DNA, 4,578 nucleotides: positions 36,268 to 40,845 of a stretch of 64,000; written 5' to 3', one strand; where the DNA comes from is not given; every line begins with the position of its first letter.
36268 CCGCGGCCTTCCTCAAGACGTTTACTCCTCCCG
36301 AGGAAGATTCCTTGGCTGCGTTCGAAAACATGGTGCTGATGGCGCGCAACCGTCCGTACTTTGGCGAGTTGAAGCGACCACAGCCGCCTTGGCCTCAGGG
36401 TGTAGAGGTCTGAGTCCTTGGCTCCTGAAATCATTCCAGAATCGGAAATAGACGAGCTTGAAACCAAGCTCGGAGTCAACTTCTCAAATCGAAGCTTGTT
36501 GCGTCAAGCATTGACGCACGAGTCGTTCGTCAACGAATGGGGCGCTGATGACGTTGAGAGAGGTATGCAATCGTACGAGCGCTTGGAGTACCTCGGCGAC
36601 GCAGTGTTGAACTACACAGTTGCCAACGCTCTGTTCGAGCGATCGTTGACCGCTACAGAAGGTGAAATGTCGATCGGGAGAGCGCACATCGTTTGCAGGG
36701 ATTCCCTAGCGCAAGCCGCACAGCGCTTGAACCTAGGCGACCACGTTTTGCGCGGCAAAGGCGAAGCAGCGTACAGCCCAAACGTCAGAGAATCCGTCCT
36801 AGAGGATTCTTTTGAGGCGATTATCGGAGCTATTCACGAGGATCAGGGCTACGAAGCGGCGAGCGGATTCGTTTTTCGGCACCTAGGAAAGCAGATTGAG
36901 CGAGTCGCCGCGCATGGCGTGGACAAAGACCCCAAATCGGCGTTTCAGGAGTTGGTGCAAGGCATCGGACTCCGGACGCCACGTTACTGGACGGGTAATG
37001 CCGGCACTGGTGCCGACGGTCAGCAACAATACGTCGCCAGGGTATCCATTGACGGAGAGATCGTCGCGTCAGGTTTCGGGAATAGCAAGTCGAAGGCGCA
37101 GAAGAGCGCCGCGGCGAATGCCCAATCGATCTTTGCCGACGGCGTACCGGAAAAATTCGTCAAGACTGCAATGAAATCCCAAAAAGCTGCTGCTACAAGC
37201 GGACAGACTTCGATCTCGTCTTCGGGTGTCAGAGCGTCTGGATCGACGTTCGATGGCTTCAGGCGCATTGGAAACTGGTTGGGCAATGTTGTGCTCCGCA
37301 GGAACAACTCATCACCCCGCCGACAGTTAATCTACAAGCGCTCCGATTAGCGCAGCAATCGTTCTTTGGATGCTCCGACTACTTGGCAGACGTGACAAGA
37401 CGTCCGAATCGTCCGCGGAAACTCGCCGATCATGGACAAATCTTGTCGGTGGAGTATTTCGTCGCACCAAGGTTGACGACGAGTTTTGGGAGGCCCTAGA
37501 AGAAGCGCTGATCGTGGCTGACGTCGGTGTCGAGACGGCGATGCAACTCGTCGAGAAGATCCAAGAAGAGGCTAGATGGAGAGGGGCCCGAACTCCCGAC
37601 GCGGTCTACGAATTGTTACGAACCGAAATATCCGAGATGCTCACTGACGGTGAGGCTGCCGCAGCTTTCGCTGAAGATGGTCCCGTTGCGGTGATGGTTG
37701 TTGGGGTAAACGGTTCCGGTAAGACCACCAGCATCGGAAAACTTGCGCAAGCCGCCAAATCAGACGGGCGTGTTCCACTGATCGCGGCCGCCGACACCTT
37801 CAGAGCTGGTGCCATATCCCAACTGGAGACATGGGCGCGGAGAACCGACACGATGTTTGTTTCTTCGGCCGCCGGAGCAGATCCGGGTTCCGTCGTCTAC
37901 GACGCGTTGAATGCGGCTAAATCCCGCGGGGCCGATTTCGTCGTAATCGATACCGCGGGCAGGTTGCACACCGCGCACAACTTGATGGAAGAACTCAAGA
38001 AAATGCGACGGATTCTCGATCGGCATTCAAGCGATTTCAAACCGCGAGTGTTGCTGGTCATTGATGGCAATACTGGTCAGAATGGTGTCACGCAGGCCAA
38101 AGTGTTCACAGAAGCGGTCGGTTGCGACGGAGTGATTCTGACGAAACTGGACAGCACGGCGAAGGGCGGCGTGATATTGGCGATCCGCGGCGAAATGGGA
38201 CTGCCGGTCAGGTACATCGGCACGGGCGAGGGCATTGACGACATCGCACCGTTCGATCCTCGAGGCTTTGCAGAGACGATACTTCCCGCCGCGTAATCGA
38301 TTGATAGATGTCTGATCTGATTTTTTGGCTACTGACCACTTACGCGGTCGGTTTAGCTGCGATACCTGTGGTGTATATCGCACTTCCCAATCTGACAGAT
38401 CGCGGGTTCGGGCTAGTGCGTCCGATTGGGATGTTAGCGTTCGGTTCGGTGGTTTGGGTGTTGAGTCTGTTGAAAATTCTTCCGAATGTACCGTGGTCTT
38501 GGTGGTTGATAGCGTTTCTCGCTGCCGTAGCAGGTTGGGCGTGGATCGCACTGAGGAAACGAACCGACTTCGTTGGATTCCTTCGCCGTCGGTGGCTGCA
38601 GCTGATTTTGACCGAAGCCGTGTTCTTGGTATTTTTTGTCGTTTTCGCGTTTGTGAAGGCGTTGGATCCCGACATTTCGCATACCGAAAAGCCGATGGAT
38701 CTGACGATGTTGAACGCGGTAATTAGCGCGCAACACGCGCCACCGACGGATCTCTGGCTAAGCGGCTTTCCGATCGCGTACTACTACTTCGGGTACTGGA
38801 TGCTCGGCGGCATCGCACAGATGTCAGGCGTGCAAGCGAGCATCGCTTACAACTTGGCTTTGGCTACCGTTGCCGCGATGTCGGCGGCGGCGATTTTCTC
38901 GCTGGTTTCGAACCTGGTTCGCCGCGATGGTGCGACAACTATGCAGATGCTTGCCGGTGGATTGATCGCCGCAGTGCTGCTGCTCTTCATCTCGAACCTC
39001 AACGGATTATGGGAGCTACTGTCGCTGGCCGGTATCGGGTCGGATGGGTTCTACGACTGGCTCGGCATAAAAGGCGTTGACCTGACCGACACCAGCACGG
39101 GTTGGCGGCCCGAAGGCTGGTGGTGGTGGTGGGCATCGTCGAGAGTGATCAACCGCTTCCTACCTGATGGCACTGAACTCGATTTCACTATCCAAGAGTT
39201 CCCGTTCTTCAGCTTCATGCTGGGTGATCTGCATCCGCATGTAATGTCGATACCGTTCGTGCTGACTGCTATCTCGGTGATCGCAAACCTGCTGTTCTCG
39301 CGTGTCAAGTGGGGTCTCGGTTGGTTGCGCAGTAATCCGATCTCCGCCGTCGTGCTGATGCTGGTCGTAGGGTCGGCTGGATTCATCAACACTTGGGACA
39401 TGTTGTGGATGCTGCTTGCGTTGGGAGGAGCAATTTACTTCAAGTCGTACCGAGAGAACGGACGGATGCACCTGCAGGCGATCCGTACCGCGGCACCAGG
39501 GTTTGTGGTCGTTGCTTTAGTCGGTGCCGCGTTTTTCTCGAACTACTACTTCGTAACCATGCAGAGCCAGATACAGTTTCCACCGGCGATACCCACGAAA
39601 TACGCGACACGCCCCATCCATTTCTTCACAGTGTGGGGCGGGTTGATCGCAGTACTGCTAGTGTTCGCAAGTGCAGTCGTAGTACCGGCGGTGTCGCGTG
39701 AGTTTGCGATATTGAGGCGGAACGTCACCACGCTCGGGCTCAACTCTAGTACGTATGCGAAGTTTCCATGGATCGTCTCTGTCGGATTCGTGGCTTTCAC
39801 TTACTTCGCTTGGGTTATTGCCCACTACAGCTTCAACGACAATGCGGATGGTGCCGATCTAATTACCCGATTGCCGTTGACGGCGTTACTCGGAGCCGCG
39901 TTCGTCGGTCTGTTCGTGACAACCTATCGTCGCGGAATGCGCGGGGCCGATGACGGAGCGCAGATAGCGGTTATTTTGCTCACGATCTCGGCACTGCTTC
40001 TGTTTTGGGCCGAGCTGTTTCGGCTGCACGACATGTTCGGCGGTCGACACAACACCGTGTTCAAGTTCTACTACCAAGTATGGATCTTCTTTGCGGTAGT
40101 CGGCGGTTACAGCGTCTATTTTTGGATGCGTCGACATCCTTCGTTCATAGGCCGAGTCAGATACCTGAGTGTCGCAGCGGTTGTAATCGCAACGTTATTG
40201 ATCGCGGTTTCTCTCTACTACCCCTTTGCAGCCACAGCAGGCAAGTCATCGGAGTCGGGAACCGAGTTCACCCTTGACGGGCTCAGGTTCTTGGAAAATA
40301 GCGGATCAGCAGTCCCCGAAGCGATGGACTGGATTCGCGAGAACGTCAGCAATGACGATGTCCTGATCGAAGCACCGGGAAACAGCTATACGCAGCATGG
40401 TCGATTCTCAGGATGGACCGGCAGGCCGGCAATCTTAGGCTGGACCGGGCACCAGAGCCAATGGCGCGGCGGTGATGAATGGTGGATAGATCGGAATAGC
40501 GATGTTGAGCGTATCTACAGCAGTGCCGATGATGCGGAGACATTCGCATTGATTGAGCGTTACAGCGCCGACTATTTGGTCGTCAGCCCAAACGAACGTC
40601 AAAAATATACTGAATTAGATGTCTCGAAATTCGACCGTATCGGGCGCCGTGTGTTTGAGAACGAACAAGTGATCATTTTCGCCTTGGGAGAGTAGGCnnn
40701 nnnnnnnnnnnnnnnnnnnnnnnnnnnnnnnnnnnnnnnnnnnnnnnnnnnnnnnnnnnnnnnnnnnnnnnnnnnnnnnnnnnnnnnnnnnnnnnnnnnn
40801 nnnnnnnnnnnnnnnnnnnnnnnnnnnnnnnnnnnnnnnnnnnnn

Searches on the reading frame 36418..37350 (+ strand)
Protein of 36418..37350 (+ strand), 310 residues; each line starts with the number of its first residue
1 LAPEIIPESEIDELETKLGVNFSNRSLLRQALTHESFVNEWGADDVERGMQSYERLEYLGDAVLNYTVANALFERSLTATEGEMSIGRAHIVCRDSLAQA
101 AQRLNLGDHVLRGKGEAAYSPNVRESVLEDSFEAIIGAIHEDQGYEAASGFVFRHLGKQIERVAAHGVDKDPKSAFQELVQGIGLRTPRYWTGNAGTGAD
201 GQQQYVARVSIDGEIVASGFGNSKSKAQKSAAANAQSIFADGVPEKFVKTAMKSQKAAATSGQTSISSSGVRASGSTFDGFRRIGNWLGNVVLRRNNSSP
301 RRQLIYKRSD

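Call 46: search_protein_families(library=pfam, proteins=[window:36418-37350:+], max_evalue=0.000001)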
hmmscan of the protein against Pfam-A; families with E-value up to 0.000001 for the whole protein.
window:36418-37350:+ (310 aa): 3 families
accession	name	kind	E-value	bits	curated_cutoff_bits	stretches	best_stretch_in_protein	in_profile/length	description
PF14622.11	Ribonucleas_3_3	-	3.7e-31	108.4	35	1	25-156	2-124/128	Ribonuclease-III-like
PF00636.31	Ribonuclease_3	-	1.4e-19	71.2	27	1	54-144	1-102/102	Ribonuclease III domain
PF00035.32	dsrm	-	1.8e-10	41.7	23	1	172-235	1-62/66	Double-stranded RNA binding motif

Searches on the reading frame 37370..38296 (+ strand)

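Call 46: search_protein_families(library=pfam, proteins=[window:37370-38296:+], max_evalue=0.000001)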
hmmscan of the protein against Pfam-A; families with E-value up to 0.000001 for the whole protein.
window:37370-38296:+ (308 aa): 3 families
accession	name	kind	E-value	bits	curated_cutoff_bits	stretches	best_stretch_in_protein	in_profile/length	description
PF00448.28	SRP54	-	1.7e-69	233.9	22.7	1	106-305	2-195/196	SRP54-type protein, GTPase domain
PF02881.24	SRP54_N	-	8.7e-15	55.1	22.4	1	22-86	5-74/75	SRP54-type protein, helical bundle domain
PF13604.12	AAA_30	-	4.1e-07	30.4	27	1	95-203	8-104/191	AAA domain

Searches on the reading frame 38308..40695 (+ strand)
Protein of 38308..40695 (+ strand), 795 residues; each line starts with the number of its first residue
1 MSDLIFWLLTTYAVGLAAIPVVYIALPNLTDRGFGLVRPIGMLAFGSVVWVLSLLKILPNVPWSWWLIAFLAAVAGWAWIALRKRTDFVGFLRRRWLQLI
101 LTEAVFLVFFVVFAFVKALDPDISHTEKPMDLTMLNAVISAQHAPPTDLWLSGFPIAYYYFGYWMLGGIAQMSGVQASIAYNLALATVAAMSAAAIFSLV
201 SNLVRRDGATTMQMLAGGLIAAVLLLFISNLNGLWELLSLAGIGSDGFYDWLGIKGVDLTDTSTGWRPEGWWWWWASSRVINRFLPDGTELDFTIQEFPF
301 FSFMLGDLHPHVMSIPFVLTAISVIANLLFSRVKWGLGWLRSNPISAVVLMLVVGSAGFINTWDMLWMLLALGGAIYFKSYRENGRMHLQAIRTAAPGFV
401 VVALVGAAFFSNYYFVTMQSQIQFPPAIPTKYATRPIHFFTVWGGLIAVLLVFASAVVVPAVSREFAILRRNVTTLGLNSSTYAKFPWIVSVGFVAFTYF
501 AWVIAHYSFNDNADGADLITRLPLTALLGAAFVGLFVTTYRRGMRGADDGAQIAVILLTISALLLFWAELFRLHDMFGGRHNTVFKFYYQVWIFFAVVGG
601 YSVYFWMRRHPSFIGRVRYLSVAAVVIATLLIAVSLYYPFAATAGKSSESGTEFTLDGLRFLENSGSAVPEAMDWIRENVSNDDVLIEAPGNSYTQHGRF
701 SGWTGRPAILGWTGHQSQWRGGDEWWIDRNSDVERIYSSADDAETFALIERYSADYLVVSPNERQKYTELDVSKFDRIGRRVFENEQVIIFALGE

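Call 46: search_protein_families(library=pfam, proteins=[window:38308-40695:+], max_evalue=0.000001)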
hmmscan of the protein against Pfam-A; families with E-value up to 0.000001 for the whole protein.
window:38308-40695:+ (795 aa): 1 family
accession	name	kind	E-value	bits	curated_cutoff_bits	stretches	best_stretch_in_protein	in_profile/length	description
PF10060.15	DUF2298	-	4.3e-93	313.3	27.8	1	46-595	3-488/488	Uncharacterized membrane protein (DUF2298)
